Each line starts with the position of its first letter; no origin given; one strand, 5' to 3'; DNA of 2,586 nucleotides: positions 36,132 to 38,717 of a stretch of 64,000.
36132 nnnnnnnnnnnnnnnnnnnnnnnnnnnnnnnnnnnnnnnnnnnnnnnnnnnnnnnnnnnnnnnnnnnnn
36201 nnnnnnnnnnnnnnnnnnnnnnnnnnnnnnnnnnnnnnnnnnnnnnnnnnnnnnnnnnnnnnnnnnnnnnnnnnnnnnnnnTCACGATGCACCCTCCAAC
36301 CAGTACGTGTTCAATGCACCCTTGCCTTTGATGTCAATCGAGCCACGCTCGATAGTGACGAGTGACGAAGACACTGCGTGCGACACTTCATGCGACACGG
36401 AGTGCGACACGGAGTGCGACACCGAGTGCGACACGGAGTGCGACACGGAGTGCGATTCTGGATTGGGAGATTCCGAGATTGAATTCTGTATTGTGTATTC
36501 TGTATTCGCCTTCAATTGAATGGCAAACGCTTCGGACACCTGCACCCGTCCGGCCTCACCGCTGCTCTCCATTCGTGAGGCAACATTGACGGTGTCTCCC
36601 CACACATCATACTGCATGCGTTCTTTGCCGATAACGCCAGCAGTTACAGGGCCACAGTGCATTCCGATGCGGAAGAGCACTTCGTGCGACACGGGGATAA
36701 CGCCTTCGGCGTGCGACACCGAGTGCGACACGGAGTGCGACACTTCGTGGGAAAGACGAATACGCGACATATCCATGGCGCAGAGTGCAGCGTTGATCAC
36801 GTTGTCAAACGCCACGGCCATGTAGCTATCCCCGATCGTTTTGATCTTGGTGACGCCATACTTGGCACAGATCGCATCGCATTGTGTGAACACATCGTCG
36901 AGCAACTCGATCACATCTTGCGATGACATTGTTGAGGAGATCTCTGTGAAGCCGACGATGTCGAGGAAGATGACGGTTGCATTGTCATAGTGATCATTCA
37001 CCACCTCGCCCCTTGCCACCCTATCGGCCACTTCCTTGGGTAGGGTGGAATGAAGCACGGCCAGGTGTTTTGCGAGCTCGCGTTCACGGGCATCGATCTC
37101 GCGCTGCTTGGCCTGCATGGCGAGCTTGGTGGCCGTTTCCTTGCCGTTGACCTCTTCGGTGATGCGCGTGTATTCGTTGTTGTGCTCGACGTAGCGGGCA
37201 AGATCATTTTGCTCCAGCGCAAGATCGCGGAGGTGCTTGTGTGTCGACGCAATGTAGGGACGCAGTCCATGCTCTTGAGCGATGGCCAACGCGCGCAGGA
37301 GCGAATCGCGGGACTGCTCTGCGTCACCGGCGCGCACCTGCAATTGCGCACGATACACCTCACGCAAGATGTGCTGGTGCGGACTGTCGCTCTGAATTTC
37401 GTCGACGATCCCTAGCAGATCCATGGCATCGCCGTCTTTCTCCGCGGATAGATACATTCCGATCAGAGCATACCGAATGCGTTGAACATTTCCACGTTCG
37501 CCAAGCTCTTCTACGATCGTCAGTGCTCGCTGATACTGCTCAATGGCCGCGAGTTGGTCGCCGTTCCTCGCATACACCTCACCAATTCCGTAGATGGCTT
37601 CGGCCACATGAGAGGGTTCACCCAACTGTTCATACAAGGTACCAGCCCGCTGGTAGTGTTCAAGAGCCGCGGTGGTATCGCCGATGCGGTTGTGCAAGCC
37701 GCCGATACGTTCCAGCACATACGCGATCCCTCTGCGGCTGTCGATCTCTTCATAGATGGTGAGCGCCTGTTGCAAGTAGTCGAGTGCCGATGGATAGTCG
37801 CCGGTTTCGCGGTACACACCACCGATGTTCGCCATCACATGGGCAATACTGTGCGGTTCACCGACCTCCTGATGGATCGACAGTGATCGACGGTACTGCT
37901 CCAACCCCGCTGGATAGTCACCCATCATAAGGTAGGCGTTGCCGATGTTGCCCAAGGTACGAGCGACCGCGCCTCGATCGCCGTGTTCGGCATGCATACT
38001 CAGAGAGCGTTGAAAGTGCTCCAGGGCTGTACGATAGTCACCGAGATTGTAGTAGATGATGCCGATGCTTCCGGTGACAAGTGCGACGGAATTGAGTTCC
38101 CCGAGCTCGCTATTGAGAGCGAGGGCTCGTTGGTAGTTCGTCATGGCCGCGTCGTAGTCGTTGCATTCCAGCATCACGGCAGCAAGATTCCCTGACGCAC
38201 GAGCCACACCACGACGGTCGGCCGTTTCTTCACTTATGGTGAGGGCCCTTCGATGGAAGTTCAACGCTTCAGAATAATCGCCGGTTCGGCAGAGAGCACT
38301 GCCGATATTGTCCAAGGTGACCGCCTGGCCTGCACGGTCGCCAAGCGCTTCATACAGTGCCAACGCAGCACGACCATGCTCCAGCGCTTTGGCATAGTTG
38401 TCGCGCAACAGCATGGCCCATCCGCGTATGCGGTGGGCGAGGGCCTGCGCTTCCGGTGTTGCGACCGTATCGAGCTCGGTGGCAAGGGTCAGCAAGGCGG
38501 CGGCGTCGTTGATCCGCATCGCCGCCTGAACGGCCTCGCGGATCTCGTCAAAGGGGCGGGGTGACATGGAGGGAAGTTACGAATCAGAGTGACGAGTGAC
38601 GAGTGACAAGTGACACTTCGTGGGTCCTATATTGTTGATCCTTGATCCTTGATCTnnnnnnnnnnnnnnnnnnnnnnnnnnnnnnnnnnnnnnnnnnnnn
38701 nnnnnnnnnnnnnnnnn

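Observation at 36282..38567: Two hypervariable insertion hotspots inside the cyclase catalytic domain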

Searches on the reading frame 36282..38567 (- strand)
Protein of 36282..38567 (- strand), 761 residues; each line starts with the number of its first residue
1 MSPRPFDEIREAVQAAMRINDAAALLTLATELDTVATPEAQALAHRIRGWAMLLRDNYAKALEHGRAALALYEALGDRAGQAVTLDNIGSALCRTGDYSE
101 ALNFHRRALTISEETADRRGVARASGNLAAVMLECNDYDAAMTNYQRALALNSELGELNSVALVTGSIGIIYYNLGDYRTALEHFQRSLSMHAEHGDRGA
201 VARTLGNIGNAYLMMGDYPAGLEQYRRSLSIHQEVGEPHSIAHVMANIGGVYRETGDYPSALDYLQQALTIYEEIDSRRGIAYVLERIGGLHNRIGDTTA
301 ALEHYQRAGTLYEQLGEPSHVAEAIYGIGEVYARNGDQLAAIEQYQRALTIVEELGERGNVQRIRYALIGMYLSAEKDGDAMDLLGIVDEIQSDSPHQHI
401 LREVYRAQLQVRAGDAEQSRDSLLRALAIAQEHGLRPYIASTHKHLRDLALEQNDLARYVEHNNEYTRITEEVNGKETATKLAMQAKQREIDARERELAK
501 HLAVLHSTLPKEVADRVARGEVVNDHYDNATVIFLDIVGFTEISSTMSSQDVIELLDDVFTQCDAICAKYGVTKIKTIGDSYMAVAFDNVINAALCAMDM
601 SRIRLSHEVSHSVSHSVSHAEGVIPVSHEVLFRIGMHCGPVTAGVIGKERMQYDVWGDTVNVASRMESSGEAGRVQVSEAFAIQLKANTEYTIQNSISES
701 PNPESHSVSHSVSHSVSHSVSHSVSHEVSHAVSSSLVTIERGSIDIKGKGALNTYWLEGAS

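Call 14: search_protein_families(library=pfam, proteins=[window:36282-38567:-])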
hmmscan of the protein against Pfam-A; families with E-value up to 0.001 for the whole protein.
window:36282-38567:- (761 aa): 18 families
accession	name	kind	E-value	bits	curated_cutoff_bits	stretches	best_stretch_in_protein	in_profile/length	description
PF13424.12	TPR_12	-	1.2e-54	182.8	30.1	4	201-274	2-77/77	Tetratricopeptide repeat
PF00211.25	Guanylate_cyc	-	4.8e-47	160.4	21.9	1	524-694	3-163/183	Adenylate and Guanylate cyclase catalytic domain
PF00515.34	TPR_1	-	4e-32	109.1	27.8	2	168-191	7-30/34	Tetratricopeptide repeat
PF13374.12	TPR_10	-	7.6e-32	108.8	27.5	3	82-115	2-35/42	Tetratricopeptide repeat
PF07719.23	TPR_2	-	8.1e-31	104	27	0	168-190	7-29/34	Tetratricopeptide repeat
PF13181.12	TPR_8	-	1.3e-19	69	25.7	0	242-273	1-32/34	Tetratricopeptide repeat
PF13176.12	TPR_7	-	3.6e-19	67.6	27.9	1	84-118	1-35/36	Tetratricopeptide repeat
PF13414.12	TPR_11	-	2.2e-16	59.7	26.8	0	134-154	6-26/42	TPR repeat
PF17874.7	TPR_MalT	-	1.1e-15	58.2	45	1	162-279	40-159/336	MalT-like TPR region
PF14938.12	SNAP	-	2.8e-14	53.7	25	1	210-348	43-181/282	Soluble NSF attachment protein, SNAP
PF13428.12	TPR_14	-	6.3e-12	45.4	23.5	0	128-152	7-31/44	Tetratricopeptide repeat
PF24885.1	TPR_NPHP3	-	5.1e-11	42.9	100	0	264-354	78-173/239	Nephrocystin-3 TPR domain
PF10602.15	RPN7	-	1.5e-10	41.5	29.6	0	84-192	38-143/174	26S proteasome subunit RPN7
PF13432.12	TPR_16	-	1.5e-09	38.5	32.7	0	296-350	11-59/65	Tetratricopeptide repeat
PF13174.12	TPR_6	-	4.3e-09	36.9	26.3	0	168-189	6-27/33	Tetratricopeptide repeat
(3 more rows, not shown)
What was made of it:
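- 36282..38567 (-): P4: TPR + class III cyclase gene (the finding's coordinates). Pfam TPR_12 and PF00211, E = 4.8e-47 (call 14).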
